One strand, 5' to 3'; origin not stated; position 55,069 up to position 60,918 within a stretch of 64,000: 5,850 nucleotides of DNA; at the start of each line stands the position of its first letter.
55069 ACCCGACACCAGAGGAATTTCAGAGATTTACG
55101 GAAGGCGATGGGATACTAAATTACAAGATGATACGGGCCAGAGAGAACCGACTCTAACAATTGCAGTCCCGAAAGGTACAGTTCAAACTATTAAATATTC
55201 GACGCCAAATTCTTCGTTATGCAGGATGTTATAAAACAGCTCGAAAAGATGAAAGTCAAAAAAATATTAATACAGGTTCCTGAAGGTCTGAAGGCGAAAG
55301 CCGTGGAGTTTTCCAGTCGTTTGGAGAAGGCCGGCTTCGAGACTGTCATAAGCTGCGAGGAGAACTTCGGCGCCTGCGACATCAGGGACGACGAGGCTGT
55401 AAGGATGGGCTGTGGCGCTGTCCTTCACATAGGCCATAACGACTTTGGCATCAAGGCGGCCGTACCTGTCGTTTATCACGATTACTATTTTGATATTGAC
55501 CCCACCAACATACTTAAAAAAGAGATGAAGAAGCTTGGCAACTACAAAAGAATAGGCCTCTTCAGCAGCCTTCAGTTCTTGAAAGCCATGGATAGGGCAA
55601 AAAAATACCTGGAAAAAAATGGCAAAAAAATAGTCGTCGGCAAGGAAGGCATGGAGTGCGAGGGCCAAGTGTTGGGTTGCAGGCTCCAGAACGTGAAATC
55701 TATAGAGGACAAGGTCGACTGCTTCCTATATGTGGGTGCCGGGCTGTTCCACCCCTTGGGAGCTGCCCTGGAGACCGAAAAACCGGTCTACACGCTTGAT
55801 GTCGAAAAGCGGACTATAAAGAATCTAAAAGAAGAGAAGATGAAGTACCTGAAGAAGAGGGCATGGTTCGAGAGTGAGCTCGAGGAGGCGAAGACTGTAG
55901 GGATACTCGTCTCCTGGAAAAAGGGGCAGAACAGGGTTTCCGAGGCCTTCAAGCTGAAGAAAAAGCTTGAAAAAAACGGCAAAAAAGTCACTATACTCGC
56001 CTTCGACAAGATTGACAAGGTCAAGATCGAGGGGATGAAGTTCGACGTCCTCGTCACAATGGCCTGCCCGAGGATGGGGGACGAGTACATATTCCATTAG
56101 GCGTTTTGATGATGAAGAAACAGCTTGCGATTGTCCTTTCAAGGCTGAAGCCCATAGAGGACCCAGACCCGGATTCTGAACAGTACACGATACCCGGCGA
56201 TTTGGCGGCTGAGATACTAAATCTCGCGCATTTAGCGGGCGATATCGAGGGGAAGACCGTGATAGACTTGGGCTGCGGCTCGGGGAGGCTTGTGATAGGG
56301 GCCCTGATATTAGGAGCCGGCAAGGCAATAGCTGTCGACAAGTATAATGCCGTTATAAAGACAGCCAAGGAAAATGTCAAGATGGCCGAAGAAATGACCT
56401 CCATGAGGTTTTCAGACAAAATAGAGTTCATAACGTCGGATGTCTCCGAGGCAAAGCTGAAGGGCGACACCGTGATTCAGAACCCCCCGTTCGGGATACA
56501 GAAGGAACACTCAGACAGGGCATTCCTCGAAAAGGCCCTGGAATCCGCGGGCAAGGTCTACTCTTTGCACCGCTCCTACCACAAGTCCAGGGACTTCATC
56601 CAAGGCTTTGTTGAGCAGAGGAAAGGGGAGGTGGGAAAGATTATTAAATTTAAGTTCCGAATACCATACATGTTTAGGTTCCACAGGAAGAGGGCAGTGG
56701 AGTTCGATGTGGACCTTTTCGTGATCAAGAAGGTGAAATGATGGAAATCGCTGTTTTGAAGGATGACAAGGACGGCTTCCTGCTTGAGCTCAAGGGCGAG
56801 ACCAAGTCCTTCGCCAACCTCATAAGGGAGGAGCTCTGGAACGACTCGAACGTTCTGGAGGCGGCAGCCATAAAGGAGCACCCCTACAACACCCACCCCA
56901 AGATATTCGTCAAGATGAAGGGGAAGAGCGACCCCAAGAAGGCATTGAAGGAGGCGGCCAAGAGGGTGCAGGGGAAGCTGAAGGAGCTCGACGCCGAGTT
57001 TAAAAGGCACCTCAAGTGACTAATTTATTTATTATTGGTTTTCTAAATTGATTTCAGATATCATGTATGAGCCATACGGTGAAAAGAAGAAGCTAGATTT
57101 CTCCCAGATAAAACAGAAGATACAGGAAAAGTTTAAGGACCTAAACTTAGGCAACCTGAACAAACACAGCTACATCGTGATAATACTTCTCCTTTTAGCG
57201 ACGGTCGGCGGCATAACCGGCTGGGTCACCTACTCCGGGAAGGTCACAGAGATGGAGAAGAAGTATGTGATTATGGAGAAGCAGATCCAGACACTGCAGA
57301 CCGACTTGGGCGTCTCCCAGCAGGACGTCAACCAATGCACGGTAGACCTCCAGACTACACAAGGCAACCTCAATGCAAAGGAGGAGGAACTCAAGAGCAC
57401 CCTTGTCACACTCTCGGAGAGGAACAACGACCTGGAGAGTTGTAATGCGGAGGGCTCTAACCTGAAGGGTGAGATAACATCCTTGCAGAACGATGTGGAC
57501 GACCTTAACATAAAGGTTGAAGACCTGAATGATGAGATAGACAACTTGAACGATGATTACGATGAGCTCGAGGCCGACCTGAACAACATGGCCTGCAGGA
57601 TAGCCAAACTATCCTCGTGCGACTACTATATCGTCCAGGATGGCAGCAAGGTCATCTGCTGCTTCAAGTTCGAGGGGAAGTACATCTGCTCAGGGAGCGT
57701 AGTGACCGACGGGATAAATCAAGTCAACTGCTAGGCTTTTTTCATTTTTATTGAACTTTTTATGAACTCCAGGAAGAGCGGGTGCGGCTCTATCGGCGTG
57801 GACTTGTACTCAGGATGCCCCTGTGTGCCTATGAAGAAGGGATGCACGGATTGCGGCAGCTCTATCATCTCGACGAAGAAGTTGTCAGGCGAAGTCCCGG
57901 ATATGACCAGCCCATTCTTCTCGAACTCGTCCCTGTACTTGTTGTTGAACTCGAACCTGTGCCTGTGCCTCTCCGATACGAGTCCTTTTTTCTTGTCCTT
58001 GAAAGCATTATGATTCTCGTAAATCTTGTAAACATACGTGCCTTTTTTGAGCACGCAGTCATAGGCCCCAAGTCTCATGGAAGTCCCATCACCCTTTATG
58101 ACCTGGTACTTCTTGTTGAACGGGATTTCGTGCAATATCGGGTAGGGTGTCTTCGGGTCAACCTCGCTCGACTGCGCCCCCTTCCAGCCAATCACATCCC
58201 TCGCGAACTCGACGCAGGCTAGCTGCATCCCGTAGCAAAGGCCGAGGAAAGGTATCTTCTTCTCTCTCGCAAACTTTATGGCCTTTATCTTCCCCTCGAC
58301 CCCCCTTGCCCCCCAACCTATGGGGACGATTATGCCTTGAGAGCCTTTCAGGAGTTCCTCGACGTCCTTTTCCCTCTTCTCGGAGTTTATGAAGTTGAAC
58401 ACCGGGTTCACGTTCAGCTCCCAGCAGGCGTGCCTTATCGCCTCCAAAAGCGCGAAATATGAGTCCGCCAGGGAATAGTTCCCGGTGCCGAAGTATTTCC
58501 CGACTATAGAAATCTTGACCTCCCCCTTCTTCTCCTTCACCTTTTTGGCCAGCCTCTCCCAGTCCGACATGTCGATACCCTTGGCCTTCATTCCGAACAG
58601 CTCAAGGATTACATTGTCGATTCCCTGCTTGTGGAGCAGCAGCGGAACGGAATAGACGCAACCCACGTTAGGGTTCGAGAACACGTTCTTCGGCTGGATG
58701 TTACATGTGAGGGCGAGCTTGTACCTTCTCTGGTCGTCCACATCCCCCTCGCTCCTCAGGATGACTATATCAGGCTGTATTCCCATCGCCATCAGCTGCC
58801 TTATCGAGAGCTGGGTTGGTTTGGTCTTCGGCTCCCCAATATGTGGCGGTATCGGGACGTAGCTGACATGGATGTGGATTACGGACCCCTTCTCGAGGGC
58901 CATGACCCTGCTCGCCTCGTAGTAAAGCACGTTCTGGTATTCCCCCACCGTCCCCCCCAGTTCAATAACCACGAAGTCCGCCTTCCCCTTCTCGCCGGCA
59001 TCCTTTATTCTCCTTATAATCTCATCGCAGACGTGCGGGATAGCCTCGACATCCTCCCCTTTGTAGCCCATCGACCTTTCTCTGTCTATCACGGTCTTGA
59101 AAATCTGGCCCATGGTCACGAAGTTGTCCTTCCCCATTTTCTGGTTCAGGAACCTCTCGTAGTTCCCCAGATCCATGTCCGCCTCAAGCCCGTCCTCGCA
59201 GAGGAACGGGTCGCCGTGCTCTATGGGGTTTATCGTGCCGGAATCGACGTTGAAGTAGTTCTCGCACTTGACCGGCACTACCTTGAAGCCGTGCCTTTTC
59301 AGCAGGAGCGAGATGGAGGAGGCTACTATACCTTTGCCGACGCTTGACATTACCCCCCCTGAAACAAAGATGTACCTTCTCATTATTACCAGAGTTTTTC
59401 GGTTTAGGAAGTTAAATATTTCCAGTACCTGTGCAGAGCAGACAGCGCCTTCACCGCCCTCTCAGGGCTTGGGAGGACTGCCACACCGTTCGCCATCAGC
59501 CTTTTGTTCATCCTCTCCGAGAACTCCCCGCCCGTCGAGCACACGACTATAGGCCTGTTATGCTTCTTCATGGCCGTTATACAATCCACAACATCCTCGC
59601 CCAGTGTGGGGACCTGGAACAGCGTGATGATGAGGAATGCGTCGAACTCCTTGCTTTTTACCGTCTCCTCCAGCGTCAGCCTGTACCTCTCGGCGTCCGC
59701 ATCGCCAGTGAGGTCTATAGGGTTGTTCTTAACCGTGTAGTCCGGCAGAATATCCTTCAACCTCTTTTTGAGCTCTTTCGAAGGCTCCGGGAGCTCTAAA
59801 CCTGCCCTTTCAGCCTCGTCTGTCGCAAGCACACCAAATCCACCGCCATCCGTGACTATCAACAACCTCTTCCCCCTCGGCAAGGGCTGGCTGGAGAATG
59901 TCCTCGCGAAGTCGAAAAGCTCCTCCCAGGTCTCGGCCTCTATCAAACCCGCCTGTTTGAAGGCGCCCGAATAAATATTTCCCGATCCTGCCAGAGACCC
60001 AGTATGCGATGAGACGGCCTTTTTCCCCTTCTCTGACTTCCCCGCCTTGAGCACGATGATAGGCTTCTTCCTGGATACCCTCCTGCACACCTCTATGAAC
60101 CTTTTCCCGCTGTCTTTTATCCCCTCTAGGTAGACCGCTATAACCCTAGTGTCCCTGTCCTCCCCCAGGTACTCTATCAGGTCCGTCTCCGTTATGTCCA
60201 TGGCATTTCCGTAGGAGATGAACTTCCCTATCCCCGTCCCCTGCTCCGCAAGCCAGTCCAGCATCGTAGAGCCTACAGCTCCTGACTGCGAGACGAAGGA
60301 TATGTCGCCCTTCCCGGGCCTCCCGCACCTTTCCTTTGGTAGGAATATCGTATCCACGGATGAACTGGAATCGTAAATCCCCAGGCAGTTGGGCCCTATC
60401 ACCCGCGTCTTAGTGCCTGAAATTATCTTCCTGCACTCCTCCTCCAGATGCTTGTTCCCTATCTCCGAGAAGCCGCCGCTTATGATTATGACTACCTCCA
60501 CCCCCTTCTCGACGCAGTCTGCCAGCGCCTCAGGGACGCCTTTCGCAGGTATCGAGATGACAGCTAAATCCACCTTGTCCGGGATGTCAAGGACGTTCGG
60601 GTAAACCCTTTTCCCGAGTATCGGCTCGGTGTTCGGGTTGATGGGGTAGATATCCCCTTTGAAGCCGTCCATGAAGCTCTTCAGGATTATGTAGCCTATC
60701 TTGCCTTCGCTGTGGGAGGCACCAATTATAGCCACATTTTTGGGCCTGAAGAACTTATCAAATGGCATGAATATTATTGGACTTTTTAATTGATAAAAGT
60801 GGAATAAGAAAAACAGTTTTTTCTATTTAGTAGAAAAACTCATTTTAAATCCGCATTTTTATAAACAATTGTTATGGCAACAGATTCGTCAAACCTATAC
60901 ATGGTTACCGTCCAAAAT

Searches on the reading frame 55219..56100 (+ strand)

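Call 57: search_protein_families(library=pfam, proteins=[window:55219-56100:+], max_evalue=0.0001)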
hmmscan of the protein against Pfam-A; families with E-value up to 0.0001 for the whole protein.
window:55219-56100:+ (293 aa): 1 family
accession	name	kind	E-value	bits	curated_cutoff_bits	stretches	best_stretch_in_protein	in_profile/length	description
PF01866.22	Diphthamide_syn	-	2.7e-61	208.1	33.2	1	20-286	1-270/302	Putative diphthamide synthesis protein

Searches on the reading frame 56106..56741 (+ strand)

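Call 57: search_protein_families(library=pfam, proteins=[window:56106-56741:+], max_evalue=0.0001)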
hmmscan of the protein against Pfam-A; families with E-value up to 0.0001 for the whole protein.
window:56106-56741:+ (211 aa): 6 families
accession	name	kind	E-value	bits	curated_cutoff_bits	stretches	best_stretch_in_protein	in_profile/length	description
PF03602.21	Cons_hypoth95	-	3.7e-11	43.5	24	1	43-178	36-175/182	Conserved hypothetical protein 95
PF06325.19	PrmA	-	1.1e-10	41.9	22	1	48-102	161-215/296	Ribosomal protein L11 methyltransferase (PrmA)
PF05175.20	MTS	-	2.6e-10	40.6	23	1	32-148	17-133/170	Methyltransferase small domain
PF13847.12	Methyltransf_31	-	3.9e-07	30.3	27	1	48-129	3-84/145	Methyltransferase domain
PF01170.24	UPF0020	-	3.5e-06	27.3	22.3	1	33-143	16-147/197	RMKL-like, methyltransferase domain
PF13649.12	Methyltransf_25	-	7.6e-05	23.8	27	0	52-122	1-67/97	Methyltransferase domain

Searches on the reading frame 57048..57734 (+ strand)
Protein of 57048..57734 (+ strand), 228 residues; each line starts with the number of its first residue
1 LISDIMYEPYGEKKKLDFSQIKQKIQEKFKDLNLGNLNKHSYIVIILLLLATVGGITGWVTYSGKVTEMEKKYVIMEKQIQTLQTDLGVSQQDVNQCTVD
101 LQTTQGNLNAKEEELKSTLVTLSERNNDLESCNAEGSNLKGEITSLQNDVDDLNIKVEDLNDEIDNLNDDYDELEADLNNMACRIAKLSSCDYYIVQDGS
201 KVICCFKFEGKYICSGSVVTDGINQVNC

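Call 57: search_protein_families(library=pfam, proteins=[window:57048-57734:+], max_evalue=0.0001)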
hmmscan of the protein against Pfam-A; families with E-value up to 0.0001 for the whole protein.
window:57048-57734:+ (228 aa): 4 families
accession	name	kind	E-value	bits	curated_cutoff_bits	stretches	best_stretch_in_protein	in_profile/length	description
PF03915.18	AIP3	-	2.2e-05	24.3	31.6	1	70-170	126-219/406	Actin interacting protein 3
PF08614.16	ATG16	-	6e-05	23.7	33.7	0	76-181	72-177/200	Autophagy protein 16 (ATG16)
PF04977.20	DivIC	-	7.1e-05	23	28.9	0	138-175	21-58/80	Septum formation initiator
PF25762.1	HAUS1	-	8.7e-05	22.9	40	0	67-179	50-166/236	HAUS augmin-like complex subunit 1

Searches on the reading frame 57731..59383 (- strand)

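Call 57: search_protein_families(library=pfam, proteins=[window:57731-59383:-], max_evalue=0.0001)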
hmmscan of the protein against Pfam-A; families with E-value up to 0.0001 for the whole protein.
window:57731-59383:- (550 aa): 2 families
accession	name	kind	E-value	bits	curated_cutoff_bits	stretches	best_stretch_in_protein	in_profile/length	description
PF06418.20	CTP_synth_N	-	6.2e-94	314.7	26.1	1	3-264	1-264/265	CTP synthase N-terminus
PF00117.34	GATase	-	3.1e-29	102.5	22.8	1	306-542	3-189/190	Glutamine amidotransferase class-I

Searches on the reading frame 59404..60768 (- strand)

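Call 57: search_protein_families(library=pfam, proteins=[window:59404-60768:-], max_evalue=0.0001)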
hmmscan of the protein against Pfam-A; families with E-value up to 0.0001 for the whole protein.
window:59404-60768:- (454 aa): 4 families
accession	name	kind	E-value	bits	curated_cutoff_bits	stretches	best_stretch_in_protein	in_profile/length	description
PF13607.11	Succ_CoA_lig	-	2.7e-54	183.1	27.4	1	153-291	1-138/138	Succinyl-CoA ligase like flavodoxin domain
PF13380.12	CoA_binding_2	-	1.5e-24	87.1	22.8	1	10-132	1-114/116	CoA binding domain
PF02629.25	CoA_binding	-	5.4e-14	53.2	22.3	1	8-97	2-95/97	CoA binding domain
PF19045.5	Ligase_CoA_2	-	1.8e-07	31.8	23.7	1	303-448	2-154/162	Ligase-CoA domain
